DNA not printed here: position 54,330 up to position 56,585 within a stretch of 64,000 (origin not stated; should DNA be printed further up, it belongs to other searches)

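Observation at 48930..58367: Array of three paralogous signal-peptide-less beta-helix proteins interleaved with LRR-dockerin gene cassettes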

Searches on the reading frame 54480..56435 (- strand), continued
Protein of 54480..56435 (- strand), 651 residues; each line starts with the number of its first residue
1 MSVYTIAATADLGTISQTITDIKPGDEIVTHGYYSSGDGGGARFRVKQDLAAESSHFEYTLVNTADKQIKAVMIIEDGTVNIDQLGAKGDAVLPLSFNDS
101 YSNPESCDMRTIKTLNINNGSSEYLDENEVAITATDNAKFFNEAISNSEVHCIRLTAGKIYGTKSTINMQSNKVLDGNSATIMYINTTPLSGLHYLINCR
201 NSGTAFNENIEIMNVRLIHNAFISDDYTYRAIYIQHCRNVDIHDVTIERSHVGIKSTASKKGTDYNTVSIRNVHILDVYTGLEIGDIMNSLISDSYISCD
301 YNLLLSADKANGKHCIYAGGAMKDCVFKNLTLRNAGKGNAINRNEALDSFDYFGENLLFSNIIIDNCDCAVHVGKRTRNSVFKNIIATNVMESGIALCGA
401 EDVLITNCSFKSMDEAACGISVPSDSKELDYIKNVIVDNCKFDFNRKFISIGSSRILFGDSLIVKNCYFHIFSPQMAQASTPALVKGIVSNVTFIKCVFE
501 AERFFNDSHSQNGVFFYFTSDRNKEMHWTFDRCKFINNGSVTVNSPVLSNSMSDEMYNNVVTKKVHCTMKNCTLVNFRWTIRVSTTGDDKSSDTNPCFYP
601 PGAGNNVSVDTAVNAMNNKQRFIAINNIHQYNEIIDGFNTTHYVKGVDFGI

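Call 28: fold_search(model_id=the predicted structure, library=pdb)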
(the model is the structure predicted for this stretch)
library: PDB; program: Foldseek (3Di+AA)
matches with E <= 10: 543; with E <= 0.001: 131
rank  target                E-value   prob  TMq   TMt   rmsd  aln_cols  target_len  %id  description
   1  7vyv_A                8.5e-08  1.00  0.27  0.25  13.0       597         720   10  Cryo-EM structure of Depo32, a Klebsiella phage depolymerase targets the K2 serotype K. pneumoniae (released 2023-08-30)
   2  3zpp                  7.0e-07  1.00  0.28  0.40  12.1       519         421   12  Structure of the Streptococcus pneumoniae surface protein and adhesin PfbA (released 2013-05-29)
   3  2x85_A                8.7e-07  1.00  0.40  0.43   9.0       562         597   11  Tailspike protein of E. coli bacteriophage HK620 in complex with hexasaccharide (released 2011-03-23)
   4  7vz3_B                1.3e-06  1.00  0.30  0.27  11.6       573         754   11  Cryo-EM structure of Depo32, a Klebsiella phage depolymerase targets the K2 serotype K. pneumoniae (released 2023-08-30)
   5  6eu4_A                1.4e-06  1.00  0.35  0.38  11.6       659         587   11  Structure of Acinetobacter phage vb_AbaP_AS12 gp42 tailspike (released 2018-11-07)
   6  6c72_A                1.4e-06  1.00  0.18  0.20  17.5       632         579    9  Crystal structure of a tailspike protein gp49 from Acinetobacter baumannii bacteriophage Fri1, a capsular polysacchari (released 2019-01-23)
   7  2x6x_A                2.3e-06  1.00  0.40  0.43   9.4       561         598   11  Tailspike protein mutant D339N of E.coli bacteriophage HK620 in complex with hexasaccharide (released 2011-03-02)
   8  5w6p_D                2.6e-06  1.00  0.22  0.22  15.5       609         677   10  Crystal structure of Bacteriophage CBA120 tailspike protein 2 enzymatically active domain (TSP2dN, orf211) (released 2018-10-24)
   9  4mr0_B                2.7e-06  1.00  0.30  0.41   9.8       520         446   13  Crystal structure of PfbA, a surface adhesin of Streptococcus pneumoniae (released 2014-02-05)
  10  9k4a_A                3.1e-06  1.00  0.42  0.41  11.2       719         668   11  Cryo-EM structure of depolymerase S2-4 from Klebsiella phage K64-1 (released 2026-03-25)
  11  7chu_A                3.5e-06  1.00  0.22  0.27  14.7       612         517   13  Geobacillus virus E2 - ORF18 (released 2021-04-14)
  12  6gvp_A                6.0e-06  1.00  0.42  0.46   9.5       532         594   11  TAILSPIKE PROTEIN MUTANT E372Q (DELTA N471/S472) OF E. COLI BACTERIOPHAGE HK620 IN COMPLEX WITH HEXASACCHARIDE (released 2018-07-11)
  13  4xn0                  6.0e-06  1.00  0.42  0.45   8.7       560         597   11  Tailspike protein mutant E372A of E. coli bacteriophage HK620 (released 2016-01-27)
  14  6nw9_B                6.3e-06  1.00  0.31  0.33  13.5       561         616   12  CRYSTAL STRUCTURE OF A TAILSPIKE PROTEIN 3 (TSP3, ORF212) FROM ESCHERICHIA COLI O157:H7 BACTERIOPHAGE CBA120 (released 2019-06-05)
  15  5lw3                  6.6e-06  1.00  0.30  0.46   9.9       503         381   10  Azotobacter vinelandii Mannuronan C-5 epimerase AlgE6 A-module (released 2017-10-25)
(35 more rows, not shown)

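Call 34: find_related_loci(query=A4, collection=viral_contigs, flank=10000)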
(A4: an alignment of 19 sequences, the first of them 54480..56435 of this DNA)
Query A4 (651 aa) in viral_contigs; peptide patterns used: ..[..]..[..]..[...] (x = any residue, [..] = any of these).
54 stretches matched a pattern; 2 encode a relative of the query (tblastn E <= 1e-3); 2 distinct loci.
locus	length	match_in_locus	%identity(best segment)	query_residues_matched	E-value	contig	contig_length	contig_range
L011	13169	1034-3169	30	25-630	8e-35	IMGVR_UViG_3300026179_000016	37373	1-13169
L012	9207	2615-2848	32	7-87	1e-5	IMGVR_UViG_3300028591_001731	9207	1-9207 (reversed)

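Call 35: find_related_loci(query=A3, collection=genome_contigs, flank=10000)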
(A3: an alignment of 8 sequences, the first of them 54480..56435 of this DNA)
Query A3 (651 aa) in genome_contigs; peptide patterns used: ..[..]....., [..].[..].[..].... (x = any residue, [..] = any of these).
112 stretches matched a pattern; 5 encode a relative of the query (tblastn E <= 1e-3); 5 distinct loci.
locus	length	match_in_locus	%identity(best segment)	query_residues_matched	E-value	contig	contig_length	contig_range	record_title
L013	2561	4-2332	42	1-651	5e-163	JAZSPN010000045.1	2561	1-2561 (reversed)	MAG: Acutalibacteraceae bacterium isolate T1900044546_TS20190012.MAGScoT_cleanbin_000007 SGB_140_k141_273722, whole geno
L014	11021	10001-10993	37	1-346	2e-49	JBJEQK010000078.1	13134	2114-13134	MAG: Acutalibacteraceae bacterium isolate LOHA11_bin.020 NODE_2433_length_13134_cov_7.313480, whole genome shotgun seque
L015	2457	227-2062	27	25-651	6e-37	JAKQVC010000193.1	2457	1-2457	MAG: Bacteroidota bacterium isolate USST_maxbin.122 k141_660169, whole genome shotgun sequence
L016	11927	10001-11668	26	1-591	8e-35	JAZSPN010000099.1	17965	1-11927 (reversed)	MAG: Acutalibacteraceae bacterium isolate T1900044546_TS20190012.MAGScoT_cleanbin_000007 SGB_140_k141_656468, whole geno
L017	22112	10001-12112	38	1-92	1e-7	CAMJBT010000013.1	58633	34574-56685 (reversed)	MAG: uncultured Pseudobutyrivibrio sp. isolate SRR12081297_bin.71_metaWRAP_v1.3_MAG genome assembly, contig: ERZ12289777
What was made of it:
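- Tried and rejected: It worked with the narrower alignment (call 35).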

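Call 37: search_protein_families(library=phrogs, proteins=[L011:14-484:+, L011:485-3730:+, L011:4144-4947:+, L011:5615-6310:+, L011:6359-7669:+, L011:7854-9722:+, L011:9792-10544:+, L011:10551-11462:+, L011:11475-11918:+, P0021], max_evalue=0.001)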
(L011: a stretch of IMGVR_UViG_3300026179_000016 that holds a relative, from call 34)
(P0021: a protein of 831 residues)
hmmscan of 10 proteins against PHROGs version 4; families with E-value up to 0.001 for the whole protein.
L011:14-484:+ (156 aa): 2 families
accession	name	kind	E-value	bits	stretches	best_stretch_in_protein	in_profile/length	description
phrog_606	-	head and packaging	2.1e-11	45.2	1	43-140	27-141/167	terminase small subunit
phrog_309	-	head and packaging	0.00023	22.2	1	55-144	150-265/319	terminase small subunit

L011:485-3730:+ (1081 aa): 0 families

L011:4144-4947:+ (267 aa): 2 families
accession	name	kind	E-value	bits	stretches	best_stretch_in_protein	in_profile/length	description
phrog_7339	-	DNA, RNA and nucleotide metabolism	3.9e-27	96.2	1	4-253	18-252/263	DNA repair exonuclease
phrog_221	-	other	2.9e-05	24.4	1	17-194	114-287/367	metallo-phosphoesterase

L011:5615-6310:+ (231 aa): 11 families
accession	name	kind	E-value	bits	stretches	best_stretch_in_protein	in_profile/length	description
phrog_7767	-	other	4.2e-14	53.7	1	30-139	19-115/194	metallo-endopeptidase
phrog_14988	-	other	5e-09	37.2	1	29-174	30-170/272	peptidase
phrog_1794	-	lysis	6.2e-09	36.7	1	151-229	249-328/336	amidase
phrog_3578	-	lysis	1e-08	36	1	55-127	271-336/405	endolysin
phrog_16339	-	unknown function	4.3e-06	27.5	1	180-230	75-125/206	-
phrog_2338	-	lysis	6.6e-06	26.7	1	175-230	206-261/346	endolysin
phrog_6700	-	lysis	1.2e-05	23.4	1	26-168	2620-2752/2898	endolysin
phrog_16615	-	other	1.7e-05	24.8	1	27-128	414-505/529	peptidase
phrog_1067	-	head and packaging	4.5e-05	23.1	1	30-133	760-850/991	minor head protein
phrog_28394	-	unknown function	6.1e-05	23.3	1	52-112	221-278/303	-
phrog_11037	-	unknown function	0.00018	21.8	1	67-154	230-309/365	-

L011:6359-7669:+ (436 aa): 5 families
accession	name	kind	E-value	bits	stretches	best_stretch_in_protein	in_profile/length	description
phrog_979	-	head and packaging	2.1e-34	120.2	1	10-145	171-304/642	terminase large subunit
phrog_2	-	head and packaging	1e-32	114.8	1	7-410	279-607/807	terminase large subunit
phrog_9526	-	head and packaging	5.6e-15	56.5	1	8-162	28-179/280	terminase large subunit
phrog_3717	-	head and packaging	1.9e-12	48.2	1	8-246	27-261/277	terminase large subunit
phrog_5653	-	head and packaging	2.5e-08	34.9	1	206-399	1-183/199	terminase large subunit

L011:7854-9722:+ (622 aa): 2 families
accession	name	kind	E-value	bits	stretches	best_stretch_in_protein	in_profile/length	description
phrog_156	-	head and packaging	2.1e-24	86.9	1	271-506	260-513/681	portal protein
phrog_332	-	connector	7.1e-08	32.2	1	120-451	99-412/560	head-tail adaptor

L011:9792-10544:+ (250 aa): 1 family
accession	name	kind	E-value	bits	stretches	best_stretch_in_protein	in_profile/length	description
phrog_14606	-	unknown function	6e-08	33.6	1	42-217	44-216/263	-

L011:10551-11462:+ (303 aa): 1 family
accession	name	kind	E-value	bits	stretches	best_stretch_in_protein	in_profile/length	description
phrog_422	-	head and packaging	1e-60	206.7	1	11-301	10-290/297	major head protein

L011:11475-11918:+ (147 aa): 0 families

P0021 (831 aa): 0 families
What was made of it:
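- On Phage tailspike depolymerase / receptor-binding protein: Met only for the distant relative on L011 (call 37)
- Phage relatives exist (calls 34, 37).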

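Call 38: fold_search(model_id=the predicted structure, library=viral)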
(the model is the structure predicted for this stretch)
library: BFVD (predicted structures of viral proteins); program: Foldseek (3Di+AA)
matches with E <= 10: 1002; with E <= 0.001: 350
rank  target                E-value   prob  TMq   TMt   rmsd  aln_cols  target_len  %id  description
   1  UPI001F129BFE         1.4e-10  1.00  0.43  0.38  12.6       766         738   12  (no name look-up for this kind of identifier)
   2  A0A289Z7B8            3.6e-10  1.00  0.46  0.25  13.4       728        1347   12  Peptidase S74 domain-containing protein [Serratia phage vB_SmaM_ 2050HW]
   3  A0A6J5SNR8            1.2e-09  1.00  0.31  0.34  13.1       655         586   14  Pectate lyase superfamily protein [uncultured Caudovirales phage]
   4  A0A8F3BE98            2.0e-09  1.00  0.40  0.36   9.1       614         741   12  Pectate lyase superfamily protein domain-containing protein [Vibrio phage vB_VpP_BT-1011]
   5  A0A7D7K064            3.1e-09  1.00  0.43  0.49   7.8       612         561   14  Uncharacterized protein [Pseudomonas phage phiB1_1]
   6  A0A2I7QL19            3.5e-09  1.00  0.50  0.56   7.5       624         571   12  (no name in the UniProt tables at hand)
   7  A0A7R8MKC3            4.0e-09  1.00  0.40  0.34  10.0       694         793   10  Putative EPS-depolymerase [Klebsiella phage vB_KvM-Eowyn]
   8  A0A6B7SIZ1            4.0e-09  1.00  0.43  0.37  10.8       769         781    9  Tail tubular protein [Vibrio phage Seahorse]
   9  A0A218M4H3            4.8e-09  1.00  0.41  0.32  12.2       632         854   13  Tail fibers protein [Pasteurella phage PHB01]
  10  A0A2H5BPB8            6.0e-09  1.00  0.33  0.21  11.0       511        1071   12  Tail spike protein [Salmonella phage Mutine]
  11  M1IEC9                8.3e-09  1.00  0.41  0.48  11.7       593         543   13  Putative tailspike, beta-helical glycoside [Bacillus phage Finn]
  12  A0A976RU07            1.0e-08  1.00  0.33  0.34  10.6       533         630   12  (no name in the UniProt tables at hand)
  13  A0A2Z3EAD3            1.1e-08  1.00  0.39  0.40  10.8       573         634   13  (no name in the UniProt tables at hand)
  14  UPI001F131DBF         1.5e-08  1.00  0.36  0.31  11.8       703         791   10  (no name look-up for this kind of identifier)
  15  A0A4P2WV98            2.2e-08  1.00  0.48  0.38   9.2       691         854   12  Rhamnogalacturonase A/B/Epimerase-like pectate lyase domain-containing protein [Enterobacter phage EspM4VN]
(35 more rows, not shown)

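Call 39: find_encoding_contigs(protein=P0001, flank=10000, max_places=3)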
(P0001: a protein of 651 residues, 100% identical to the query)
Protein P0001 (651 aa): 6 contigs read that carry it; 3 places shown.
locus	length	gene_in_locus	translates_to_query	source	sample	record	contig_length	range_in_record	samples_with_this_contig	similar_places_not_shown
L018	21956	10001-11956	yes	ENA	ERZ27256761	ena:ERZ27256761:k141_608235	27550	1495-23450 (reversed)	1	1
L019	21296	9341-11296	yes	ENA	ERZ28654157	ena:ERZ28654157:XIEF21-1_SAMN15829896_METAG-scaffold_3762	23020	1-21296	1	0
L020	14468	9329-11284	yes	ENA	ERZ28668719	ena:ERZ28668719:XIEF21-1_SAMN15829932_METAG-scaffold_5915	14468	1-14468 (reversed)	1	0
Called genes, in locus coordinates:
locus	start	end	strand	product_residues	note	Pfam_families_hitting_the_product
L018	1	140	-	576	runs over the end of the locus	-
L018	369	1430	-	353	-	PF00404:Dockerin_1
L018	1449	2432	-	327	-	PF12849:PBP_like_2, PF13531:SBP_bac_11 (faint)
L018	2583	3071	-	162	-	-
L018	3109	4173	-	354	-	PF00149:Metallophos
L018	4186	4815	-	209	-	PF00188:CAP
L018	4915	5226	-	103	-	PF05437:AzlD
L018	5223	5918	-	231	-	PF03591:AzlC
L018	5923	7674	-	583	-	PF00149:Metallophos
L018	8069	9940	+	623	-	-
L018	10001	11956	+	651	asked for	-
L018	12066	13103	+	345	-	PF00404:Dockerin_1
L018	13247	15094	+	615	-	-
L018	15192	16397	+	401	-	PF13306:LRR_5, PF00404:Dockerin_1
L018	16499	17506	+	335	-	PF00404:Dockerin_1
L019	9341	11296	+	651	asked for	-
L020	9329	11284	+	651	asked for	-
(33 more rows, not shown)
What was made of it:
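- Every assembly read (six contigs carry p2, three shown) has the same order and orientation (call 39).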

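Call 41: find_encoding_contigs(protein=P0008, flank=8000, max_places=3)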
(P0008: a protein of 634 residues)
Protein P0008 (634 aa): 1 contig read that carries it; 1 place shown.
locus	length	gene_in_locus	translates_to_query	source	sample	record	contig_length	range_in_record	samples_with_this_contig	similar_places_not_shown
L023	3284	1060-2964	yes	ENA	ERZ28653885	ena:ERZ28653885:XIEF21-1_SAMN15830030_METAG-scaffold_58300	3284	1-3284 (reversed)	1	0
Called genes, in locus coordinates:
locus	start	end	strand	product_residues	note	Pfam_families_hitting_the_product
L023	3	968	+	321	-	?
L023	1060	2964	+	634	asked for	-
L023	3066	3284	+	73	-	?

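Call 69: find_encoding_contigs(protein=P0011, flank=6000, max_places=4)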
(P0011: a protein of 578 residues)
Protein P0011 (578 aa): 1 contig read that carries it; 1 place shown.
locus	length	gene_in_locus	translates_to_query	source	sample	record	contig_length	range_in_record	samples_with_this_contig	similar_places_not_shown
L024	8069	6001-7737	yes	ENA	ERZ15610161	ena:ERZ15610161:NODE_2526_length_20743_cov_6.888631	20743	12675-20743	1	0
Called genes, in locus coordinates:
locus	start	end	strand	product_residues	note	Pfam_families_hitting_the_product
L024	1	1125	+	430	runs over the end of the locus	PF04412:AcnX, PF28403:AcnX_2nd, PF28406:AcnX_3rd (weak)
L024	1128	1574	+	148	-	PF01989:AcnX_swivel_put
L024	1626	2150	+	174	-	PF04138:GtrA_DPMS_TM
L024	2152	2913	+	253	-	-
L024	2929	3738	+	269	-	PF02618:YceG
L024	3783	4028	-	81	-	-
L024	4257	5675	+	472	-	PF02749:QRPTase_N (faint), PF17767:NAPRTase_N, PF04095:NAPRTase (faint), PF17956:NAPRTase_C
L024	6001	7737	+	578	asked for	-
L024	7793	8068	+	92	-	?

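Call 83: find_encoding_contigs(protein=P0020, flank=6000, max_places=3)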
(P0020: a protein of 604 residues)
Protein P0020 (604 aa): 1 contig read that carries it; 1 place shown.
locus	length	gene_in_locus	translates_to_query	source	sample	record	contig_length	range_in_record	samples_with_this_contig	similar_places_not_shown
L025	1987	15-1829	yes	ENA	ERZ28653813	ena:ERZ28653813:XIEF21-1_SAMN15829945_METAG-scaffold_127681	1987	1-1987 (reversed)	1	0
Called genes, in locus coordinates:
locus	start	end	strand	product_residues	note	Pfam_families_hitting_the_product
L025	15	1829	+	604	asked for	-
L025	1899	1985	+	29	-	?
